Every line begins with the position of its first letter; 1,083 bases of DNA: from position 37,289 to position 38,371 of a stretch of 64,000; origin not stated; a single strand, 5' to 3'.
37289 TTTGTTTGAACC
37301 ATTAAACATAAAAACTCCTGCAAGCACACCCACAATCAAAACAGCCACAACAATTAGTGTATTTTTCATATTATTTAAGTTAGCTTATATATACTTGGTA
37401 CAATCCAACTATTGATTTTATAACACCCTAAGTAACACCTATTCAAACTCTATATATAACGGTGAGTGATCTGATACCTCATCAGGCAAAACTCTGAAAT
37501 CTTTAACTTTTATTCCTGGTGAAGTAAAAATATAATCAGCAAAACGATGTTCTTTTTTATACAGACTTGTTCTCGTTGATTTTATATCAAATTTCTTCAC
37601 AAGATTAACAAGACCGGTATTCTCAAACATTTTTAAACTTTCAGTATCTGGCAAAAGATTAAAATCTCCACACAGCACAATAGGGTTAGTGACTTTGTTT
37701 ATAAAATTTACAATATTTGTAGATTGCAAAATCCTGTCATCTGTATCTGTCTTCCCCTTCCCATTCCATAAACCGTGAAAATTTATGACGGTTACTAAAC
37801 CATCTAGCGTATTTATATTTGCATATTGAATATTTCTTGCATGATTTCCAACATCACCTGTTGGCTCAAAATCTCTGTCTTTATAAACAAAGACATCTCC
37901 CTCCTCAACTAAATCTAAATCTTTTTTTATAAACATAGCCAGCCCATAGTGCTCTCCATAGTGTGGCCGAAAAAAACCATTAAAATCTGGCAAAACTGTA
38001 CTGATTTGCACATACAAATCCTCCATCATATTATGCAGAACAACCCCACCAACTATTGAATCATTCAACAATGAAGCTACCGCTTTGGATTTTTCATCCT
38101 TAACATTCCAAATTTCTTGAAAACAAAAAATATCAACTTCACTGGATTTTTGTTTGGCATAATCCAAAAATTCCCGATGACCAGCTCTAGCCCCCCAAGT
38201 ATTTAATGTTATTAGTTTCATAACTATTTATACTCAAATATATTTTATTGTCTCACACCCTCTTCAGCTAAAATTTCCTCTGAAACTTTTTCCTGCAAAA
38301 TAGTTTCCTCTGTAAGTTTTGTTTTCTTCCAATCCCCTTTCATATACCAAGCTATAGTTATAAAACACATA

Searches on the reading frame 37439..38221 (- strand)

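Call 34: search_protein_families(library=pfam, proteins=[window:37439-38221:-], max_evalue=0.01)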
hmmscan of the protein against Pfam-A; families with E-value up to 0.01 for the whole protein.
window:37439-38221:- (260 aa): 3 families
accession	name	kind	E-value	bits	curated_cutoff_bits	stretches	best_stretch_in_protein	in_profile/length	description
PF03372.29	Exo_endo_phos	-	8.5e-17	62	24.5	1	4-252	1-225/225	Endonuclease/Exonuclease/phosphatase family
PF14529.12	Exo_endo_phos_2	-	0.0031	17.8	27.4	0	168-255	19-116/117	Endonuclease-reverse transcriptase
PF23226.1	Exo_endo_phos_PGAP2IP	-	0.0038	17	27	1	126-213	102-184/239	PGAP2IP, C-terminal nuclease-like domain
